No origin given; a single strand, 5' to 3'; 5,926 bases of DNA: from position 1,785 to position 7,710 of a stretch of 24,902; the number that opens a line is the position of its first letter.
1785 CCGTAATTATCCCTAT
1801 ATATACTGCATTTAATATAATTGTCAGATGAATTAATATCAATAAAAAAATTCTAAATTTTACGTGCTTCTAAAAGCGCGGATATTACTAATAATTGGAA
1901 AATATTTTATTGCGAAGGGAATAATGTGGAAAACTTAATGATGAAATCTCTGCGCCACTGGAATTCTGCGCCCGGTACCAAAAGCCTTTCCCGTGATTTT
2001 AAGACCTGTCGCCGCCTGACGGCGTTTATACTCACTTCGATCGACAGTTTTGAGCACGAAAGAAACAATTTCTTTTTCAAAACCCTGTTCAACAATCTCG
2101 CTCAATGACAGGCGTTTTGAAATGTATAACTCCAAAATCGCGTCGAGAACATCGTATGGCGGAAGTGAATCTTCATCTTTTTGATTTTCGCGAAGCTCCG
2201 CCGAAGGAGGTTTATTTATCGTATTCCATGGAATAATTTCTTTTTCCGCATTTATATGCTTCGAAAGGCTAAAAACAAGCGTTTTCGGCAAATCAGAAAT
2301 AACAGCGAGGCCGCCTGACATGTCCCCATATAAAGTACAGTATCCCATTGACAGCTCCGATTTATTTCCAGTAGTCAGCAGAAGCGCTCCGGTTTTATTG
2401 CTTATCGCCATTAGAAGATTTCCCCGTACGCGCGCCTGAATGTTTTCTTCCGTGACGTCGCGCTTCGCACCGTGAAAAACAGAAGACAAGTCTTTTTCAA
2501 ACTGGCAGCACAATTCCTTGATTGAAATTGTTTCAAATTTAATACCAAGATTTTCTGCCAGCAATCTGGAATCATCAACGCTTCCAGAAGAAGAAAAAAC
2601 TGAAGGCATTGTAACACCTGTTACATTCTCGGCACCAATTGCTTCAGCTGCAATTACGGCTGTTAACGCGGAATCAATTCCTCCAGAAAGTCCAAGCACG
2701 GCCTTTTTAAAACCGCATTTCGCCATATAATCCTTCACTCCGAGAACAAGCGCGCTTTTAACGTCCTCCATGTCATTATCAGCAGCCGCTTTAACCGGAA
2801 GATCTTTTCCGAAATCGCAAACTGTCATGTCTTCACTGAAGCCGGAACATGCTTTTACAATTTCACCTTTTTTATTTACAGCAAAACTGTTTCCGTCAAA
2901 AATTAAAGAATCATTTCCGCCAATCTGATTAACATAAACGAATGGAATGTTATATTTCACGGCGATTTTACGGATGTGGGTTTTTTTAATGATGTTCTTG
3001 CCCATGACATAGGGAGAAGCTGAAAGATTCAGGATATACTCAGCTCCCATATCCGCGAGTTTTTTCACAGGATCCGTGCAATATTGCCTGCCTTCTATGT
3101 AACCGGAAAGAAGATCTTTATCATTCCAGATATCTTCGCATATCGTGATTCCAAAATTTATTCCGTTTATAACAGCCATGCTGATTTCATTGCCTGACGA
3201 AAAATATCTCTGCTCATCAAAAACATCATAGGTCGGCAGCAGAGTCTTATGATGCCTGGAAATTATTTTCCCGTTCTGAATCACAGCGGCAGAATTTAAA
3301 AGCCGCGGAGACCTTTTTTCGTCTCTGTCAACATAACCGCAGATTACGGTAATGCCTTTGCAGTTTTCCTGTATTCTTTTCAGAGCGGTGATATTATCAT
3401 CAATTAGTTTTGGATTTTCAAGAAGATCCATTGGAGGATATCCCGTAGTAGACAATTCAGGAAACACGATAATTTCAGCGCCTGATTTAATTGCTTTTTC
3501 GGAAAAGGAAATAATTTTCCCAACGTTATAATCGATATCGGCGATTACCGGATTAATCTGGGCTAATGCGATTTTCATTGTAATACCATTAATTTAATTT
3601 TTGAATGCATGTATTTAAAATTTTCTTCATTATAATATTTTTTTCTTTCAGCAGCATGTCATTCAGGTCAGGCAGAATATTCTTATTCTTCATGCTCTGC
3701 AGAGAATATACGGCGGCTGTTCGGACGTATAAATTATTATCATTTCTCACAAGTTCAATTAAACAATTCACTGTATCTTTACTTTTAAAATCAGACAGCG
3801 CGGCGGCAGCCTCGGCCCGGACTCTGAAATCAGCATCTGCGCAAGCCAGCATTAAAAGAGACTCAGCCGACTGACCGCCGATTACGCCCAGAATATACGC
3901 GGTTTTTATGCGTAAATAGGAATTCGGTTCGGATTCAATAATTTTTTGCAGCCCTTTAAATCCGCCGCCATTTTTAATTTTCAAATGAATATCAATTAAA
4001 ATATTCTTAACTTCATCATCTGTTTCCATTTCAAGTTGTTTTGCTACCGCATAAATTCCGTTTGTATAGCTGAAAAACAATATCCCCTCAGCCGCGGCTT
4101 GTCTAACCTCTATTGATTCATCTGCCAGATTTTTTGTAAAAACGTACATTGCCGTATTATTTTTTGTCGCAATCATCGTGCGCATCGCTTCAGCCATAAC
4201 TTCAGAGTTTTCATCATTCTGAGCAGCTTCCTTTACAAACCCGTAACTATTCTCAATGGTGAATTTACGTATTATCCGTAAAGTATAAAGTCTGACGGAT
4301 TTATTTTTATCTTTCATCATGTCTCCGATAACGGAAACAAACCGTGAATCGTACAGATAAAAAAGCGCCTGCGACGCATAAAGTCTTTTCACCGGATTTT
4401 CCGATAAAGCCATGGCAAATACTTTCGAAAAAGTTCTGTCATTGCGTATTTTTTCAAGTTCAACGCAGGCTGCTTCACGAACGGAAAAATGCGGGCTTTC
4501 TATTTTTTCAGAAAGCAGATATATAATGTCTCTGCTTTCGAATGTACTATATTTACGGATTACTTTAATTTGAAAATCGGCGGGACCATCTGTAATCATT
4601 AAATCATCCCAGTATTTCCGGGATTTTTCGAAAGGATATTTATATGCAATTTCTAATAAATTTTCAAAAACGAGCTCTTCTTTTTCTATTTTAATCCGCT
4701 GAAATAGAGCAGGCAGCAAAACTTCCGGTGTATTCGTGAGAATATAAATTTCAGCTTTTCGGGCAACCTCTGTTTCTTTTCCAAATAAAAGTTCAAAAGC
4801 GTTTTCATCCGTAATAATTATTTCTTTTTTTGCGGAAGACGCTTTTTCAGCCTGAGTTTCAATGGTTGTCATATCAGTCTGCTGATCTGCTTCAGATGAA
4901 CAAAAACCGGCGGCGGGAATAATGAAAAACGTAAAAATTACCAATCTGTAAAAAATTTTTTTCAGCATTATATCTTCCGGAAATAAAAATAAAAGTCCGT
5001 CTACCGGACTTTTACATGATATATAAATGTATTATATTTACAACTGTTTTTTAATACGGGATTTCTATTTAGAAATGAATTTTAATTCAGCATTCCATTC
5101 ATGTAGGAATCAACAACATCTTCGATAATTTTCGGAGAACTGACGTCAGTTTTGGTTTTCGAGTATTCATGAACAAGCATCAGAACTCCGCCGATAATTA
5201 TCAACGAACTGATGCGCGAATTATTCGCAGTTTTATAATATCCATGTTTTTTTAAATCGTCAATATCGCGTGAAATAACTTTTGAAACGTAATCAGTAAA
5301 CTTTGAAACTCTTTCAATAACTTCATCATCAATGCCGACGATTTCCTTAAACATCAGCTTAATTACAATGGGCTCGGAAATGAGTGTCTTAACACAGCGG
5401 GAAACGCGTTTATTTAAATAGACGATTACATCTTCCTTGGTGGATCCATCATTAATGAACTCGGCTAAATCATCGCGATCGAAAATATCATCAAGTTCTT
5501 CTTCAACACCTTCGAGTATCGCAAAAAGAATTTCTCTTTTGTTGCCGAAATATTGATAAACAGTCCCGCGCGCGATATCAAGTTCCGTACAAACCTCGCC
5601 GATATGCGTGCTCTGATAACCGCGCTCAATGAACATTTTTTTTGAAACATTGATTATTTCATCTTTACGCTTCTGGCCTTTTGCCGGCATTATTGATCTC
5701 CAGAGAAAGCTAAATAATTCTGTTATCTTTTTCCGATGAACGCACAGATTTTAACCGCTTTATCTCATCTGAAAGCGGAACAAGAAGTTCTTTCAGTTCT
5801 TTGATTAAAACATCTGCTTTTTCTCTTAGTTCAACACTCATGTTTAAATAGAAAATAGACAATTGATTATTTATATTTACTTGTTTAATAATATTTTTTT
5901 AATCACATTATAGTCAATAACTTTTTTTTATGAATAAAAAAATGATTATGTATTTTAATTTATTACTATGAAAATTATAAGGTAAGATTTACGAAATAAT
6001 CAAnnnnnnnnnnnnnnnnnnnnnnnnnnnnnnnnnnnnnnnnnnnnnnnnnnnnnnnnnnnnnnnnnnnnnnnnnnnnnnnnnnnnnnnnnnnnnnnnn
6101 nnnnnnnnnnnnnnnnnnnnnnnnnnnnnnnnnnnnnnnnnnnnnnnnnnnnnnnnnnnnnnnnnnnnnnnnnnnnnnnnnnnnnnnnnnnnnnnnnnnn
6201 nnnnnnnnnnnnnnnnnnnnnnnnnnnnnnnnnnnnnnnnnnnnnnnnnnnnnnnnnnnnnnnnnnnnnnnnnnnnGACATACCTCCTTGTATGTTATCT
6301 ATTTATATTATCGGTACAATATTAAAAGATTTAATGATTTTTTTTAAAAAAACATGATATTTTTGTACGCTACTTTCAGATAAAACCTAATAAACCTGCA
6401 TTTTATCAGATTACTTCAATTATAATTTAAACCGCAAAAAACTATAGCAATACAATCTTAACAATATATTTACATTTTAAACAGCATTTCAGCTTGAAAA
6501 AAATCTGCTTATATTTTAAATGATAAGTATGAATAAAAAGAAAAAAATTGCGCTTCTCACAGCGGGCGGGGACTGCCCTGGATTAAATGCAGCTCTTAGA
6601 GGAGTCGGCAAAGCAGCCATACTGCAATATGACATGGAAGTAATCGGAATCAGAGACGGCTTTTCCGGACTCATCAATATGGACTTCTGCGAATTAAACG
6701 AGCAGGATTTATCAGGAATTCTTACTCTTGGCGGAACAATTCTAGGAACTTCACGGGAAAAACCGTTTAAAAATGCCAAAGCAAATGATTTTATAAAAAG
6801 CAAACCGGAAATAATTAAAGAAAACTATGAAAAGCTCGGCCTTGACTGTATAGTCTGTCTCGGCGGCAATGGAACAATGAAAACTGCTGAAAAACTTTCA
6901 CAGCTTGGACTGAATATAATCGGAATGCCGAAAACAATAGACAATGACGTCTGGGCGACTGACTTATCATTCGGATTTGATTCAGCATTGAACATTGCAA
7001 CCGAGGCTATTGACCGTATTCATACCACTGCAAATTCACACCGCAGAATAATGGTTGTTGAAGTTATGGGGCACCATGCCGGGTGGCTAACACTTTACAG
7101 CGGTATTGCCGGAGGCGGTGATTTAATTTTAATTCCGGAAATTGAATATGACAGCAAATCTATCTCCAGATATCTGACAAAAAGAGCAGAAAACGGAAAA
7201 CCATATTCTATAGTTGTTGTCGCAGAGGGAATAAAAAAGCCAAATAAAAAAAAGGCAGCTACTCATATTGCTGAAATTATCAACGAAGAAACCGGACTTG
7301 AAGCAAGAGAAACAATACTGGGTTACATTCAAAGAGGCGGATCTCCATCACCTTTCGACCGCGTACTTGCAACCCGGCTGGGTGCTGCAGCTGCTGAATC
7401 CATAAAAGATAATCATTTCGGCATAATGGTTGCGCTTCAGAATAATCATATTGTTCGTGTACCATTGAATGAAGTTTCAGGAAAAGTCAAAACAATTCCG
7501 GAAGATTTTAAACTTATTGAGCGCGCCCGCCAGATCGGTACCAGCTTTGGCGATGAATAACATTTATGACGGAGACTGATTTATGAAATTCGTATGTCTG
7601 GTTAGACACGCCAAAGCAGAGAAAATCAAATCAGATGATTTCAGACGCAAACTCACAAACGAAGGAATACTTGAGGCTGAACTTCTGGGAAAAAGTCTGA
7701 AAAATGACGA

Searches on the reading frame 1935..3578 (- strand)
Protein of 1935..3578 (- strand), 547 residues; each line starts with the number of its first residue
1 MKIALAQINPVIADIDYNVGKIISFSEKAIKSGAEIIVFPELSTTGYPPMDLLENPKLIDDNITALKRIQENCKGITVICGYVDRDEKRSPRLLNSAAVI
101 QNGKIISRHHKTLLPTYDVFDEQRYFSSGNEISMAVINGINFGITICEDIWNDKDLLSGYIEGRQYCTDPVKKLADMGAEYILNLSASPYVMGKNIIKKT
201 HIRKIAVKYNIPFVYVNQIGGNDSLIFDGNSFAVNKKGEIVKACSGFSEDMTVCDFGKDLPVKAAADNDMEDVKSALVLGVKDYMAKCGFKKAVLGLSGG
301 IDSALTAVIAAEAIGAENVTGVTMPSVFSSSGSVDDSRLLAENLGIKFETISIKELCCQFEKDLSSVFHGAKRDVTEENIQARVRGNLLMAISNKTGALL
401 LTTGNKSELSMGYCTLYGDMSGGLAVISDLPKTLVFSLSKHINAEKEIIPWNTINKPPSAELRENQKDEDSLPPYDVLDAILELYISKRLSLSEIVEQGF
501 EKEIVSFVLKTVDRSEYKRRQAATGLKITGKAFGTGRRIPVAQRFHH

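Call 46: search_protein_families(library=pfam, proteins=[window:1935-3578:-], max_evalue=0.001)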
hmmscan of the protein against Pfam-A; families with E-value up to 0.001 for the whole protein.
window:1935-3578:- (547 aa): 2 families
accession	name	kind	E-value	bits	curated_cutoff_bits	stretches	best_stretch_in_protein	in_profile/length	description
PF02540.23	NAD_synthase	-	2e-73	247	21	1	276-522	4-242/242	NAD synthase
PF00795.27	CN_hydrolase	-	6.6e-31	108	23.2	1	2-253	1-243/256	Carbon-nitrogen hydrolase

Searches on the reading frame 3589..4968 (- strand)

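Call 46: search_protein_families(library=pfam, proteins=[window:3589-4968:-], max_evalue=0.001)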
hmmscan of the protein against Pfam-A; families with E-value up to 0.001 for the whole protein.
window:3589-4968:- (459 aa): 3 families
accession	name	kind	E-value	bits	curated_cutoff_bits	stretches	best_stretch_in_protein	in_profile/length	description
PF13646.12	HEAT_2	-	1.2e-30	106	27.7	3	339-424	3-88/88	HEAT repeats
PF02985.28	HEAT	-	2.4e-14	52.5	23.5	0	276-296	4-24/31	HEAT repeat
PF13513.12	HEAT_EZ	-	3.9e-05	24.5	27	0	383-424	3-53/55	HEAT-like repeat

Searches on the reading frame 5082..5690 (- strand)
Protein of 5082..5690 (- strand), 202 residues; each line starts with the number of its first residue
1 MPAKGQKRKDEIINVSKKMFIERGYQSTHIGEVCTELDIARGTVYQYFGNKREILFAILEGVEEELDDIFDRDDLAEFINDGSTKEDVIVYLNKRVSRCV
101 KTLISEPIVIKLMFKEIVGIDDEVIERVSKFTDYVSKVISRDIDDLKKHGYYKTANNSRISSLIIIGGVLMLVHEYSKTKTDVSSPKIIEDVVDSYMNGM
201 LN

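Call 46: search_protein_families(library=pfam, proteins=[window:5082-5690:-], max_evalue=0.001)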
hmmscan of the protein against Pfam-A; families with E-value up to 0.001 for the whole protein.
window:5082-5690:- (202 aa): 1 family
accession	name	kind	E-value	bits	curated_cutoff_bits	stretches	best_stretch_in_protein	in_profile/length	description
PF00440.29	TetR_N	-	4.9e-12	45.9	24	1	12-58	1-47/47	Bacterial regulatory proteins, tetR family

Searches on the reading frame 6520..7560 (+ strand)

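Call 46: search_protein_families(library=pfam, proteins=[window:6520-7560:+], max_evalue=0.001)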
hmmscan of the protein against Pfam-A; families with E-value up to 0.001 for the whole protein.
window:6520-7560:+ (346 aa): 1 family
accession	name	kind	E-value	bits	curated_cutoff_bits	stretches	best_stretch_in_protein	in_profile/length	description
PF00365.25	PFK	-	1.4e-107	359.6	30.9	1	9-294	1-276/277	Phosphofructokinase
